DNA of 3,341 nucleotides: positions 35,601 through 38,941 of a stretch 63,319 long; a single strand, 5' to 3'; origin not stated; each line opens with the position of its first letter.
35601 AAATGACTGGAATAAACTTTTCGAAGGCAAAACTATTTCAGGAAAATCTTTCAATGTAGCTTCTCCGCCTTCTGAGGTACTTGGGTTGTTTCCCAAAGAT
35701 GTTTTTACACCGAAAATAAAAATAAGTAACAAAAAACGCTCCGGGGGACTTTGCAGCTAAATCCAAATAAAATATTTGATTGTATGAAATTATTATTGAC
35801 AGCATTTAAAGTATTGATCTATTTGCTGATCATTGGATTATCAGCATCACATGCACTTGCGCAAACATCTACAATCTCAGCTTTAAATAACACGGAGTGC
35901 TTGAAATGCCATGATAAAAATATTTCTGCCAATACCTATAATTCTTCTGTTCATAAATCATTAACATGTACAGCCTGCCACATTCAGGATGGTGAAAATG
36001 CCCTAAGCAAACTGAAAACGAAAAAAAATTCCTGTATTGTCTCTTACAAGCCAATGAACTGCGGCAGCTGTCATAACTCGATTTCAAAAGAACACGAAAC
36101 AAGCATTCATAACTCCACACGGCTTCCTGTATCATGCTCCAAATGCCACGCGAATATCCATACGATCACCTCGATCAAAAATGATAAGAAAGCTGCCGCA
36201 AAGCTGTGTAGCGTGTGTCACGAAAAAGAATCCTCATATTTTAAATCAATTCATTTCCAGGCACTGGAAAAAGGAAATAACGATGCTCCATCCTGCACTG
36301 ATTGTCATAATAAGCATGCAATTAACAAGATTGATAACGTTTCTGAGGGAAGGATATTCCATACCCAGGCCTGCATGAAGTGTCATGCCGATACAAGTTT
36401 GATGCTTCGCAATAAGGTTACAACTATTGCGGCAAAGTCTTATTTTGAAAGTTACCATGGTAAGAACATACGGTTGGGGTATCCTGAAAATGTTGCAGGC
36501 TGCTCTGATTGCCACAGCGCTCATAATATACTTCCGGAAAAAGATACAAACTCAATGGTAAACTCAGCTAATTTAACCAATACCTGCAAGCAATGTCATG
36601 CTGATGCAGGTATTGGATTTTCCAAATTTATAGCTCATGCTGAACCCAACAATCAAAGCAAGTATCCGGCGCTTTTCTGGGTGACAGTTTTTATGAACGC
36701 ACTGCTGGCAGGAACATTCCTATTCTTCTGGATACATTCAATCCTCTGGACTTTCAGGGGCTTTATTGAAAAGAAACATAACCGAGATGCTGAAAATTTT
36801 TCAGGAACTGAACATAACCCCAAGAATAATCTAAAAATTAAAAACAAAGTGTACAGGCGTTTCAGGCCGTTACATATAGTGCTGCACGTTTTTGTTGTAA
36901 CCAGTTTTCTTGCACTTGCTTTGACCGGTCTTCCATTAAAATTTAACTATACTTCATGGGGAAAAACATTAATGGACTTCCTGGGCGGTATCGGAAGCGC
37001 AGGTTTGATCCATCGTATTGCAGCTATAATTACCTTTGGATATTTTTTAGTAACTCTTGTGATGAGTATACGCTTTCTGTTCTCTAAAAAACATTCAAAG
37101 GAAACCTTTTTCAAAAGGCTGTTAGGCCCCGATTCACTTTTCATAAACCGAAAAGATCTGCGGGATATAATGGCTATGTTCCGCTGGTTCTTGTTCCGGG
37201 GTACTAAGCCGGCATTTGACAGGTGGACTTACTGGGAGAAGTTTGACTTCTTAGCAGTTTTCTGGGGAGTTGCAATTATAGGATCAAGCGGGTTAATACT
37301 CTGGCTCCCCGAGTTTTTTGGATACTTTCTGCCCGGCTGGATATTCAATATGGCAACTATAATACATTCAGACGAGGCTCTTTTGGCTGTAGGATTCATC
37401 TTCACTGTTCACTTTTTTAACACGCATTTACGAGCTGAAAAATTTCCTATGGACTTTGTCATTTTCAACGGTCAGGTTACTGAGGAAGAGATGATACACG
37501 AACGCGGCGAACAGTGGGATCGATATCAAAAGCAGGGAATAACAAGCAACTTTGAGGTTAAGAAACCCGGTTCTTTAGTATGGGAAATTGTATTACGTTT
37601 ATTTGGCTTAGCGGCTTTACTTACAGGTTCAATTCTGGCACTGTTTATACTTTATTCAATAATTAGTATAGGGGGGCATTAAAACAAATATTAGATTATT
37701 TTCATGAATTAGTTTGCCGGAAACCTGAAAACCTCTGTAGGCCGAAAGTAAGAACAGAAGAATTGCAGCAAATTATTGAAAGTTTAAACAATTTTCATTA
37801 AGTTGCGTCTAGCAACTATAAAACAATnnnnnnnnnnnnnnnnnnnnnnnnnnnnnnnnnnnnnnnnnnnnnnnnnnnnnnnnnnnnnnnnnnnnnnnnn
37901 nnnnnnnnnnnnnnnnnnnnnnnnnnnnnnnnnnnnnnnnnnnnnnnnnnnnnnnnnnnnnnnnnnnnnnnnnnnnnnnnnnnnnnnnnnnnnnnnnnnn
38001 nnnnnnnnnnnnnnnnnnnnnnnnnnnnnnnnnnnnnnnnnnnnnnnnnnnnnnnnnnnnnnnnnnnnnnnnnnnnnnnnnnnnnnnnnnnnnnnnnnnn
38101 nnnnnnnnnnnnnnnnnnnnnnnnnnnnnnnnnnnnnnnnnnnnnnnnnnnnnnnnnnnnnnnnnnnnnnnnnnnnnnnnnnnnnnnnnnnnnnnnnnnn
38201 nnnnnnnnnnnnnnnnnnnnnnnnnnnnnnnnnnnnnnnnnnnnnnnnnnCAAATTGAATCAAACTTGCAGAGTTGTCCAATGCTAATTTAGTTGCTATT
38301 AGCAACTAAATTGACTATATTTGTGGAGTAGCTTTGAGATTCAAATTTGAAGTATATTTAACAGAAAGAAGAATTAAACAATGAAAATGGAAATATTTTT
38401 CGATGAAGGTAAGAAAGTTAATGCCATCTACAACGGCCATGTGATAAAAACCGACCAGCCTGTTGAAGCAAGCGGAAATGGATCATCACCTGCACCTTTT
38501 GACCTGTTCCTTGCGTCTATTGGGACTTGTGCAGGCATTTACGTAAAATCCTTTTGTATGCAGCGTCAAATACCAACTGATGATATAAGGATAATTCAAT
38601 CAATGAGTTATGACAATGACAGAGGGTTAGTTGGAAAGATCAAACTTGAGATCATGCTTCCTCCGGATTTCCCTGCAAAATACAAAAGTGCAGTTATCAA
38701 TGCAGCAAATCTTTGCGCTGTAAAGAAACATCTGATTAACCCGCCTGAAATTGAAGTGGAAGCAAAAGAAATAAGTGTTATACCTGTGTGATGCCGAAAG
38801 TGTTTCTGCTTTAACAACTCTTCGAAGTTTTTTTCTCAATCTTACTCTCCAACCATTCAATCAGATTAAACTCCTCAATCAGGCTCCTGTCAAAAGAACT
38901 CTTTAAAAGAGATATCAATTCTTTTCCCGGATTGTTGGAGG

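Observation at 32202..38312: A 17-bp palindromic operator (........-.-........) occurs five times and ties thioredoxin, a multiheme/YeeE operon, MarR and OsmC into one regulon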

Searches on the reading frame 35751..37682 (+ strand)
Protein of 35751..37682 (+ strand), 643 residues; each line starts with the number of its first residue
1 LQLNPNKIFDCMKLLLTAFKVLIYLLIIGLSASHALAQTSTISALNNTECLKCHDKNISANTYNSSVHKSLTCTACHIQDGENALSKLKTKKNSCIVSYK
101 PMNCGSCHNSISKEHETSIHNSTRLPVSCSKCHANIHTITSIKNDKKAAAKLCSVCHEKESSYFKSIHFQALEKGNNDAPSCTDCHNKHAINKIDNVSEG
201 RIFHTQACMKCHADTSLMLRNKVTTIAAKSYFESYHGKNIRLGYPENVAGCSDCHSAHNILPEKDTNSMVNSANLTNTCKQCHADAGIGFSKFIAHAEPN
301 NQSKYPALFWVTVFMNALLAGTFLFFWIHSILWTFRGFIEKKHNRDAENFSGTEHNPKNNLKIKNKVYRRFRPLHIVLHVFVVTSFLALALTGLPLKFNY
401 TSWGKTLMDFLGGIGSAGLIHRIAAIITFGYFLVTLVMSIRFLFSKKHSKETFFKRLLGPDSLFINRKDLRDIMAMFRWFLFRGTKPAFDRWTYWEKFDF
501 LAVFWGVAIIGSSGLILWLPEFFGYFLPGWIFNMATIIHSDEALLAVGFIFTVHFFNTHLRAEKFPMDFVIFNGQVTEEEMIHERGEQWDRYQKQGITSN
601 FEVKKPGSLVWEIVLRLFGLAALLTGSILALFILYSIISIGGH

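Call 5: search_protein_families(library=pfam, proteins=[window:35751-37682:+], max_evalue=0.01)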
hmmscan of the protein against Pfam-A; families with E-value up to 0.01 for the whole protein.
window:35751-37682:+ (643 aa): 7 families
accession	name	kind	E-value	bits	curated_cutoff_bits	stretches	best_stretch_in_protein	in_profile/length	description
PF14522.11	Cytochrome_C7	-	6.7e-11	42.3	24.8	1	125-187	12-67/67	Cytochrome c7 and related cytochrome c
PF14537.11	Cytochrom_c3_2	-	8.6e-10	39.4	25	1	127-212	7-78/79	Cytochrome c3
PF09699.15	Paired_CXXCH_1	-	6.6e-08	32.6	20.6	1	249-286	7-39/41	Doubled CXXCH motif (Paired_CXXCH_1)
PF22113.1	Mtrc-MtrF_II-IV_dom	-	1.8e-06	28.1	30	1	128-285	8-165/176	Outer membrane cytochrome MtrC/MtrF-like, domains II/IV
PF01292.26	Ni_hydr_CYTB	-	0.00018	21.8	30.1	1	370-554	1-158/179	Prokaryotic cytochrome b561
PF02085.21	Cytochrom_CIII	-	0.00087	20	22.9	0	126-212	30-101/101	Class III cytochrome C family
PF22678.1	Cytochrom_c_NrfB-like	-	0.0012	19.8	27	0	208-284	1-66/89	Cytochrome c-type protein NrfB-like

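Call 6: search_protein_families(library=ncbifam, proteins=[window:35751-37682:+], max_evalue=0.01)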
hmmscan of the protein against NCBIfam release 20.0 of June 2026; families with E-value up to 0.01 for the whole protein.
window:35751-37682:+ (643 aa): 5 families
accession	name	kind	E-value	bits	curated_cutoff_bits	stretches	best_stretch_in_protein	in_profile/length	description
TIGR03508.1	decahem_SO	subfamily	1.7e-14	53.9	192.2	2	91-215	60-177/258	DmsE family decaheme c-type cytochrome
NF041028.1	decahem_GSU2203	exception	1.8e-07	30.7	325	1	104-215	104-210/317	GSU2203 family decaheme c-type cytochrome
TIGR03153.1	cytochr_NrfH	equivalog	3.2e-06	27.2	134.2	1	27-159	7-135/138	cytochrome c nitrite reductase small subunit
TIGR03146.1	cyt_nit_nrfB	equivalog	4e-05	23.9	166.6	0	69-121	10-60/145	cytochrome c nitrite reductase pentaheme subunit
NF008659.0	PRK11659.1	equivalog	0.00013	21.7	184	0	146-286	42-170/188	cytochrome c nitrite reductase pentaheme subunit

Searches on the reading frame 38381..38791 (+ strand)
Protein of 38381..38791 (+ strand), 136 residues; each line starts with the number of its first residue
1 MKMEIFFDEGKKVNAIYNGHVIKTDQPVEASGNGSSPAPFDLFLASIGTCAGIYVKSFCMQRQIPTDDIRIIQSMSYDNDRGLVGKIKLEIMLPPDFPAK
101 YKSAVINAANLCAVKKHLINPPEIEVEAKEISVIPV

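Call 5: search_protein_families(library=pfam, proteins=[window:38381-38791:+], max_evalue=0.01)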
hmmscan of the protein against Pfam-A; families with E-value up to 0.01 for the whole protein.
window:38381-38791:+ (136 aa): 1 family
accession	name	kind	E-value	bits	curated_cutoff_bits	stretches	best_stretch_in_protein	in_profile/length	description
PF02566.24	OsmC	-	4.5e-14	53.1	27.5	1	32-127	1-100/100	OsmC-like protein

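Call 6: search_protein_families(library=ncbifam, proteins=[window:38381-38791:+], max_evalue=0.01)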
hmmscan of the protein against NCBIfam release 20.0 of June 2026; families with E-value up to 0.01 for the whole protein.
window:38381-38791:+ (136 aa): 2 families
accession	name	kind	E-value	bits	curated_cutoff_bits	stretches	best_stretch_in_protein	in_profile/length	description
TIGR03549.1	TIGR03549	equivalog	2.9e-24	85.3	900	1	7-129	6-128/723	OsmC domain/YcaO domain-containing protein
NF041052.1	OsmC_like_Se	domain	1.2e-09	38.2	95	1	14-125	17-137/144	OsmC-related (seleno)protein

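Call 19: search_solved_structures(query=window:38381-38791:+, max_evalue=0.01, show_alignments=2)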
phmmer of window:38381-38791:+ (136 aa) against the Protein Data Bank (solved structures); distinct sequences matched with E-value up to 0.01: 2.
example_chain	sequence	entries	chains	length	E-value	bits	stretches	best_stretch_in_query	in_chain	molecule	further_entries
9wo1_A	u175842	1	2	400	1.4e-05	28.8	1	19-127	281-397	Osmotically inducible protein C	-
2pn2_A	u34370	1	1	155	0.0024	21.6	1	18-118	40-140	Uncharacterized protein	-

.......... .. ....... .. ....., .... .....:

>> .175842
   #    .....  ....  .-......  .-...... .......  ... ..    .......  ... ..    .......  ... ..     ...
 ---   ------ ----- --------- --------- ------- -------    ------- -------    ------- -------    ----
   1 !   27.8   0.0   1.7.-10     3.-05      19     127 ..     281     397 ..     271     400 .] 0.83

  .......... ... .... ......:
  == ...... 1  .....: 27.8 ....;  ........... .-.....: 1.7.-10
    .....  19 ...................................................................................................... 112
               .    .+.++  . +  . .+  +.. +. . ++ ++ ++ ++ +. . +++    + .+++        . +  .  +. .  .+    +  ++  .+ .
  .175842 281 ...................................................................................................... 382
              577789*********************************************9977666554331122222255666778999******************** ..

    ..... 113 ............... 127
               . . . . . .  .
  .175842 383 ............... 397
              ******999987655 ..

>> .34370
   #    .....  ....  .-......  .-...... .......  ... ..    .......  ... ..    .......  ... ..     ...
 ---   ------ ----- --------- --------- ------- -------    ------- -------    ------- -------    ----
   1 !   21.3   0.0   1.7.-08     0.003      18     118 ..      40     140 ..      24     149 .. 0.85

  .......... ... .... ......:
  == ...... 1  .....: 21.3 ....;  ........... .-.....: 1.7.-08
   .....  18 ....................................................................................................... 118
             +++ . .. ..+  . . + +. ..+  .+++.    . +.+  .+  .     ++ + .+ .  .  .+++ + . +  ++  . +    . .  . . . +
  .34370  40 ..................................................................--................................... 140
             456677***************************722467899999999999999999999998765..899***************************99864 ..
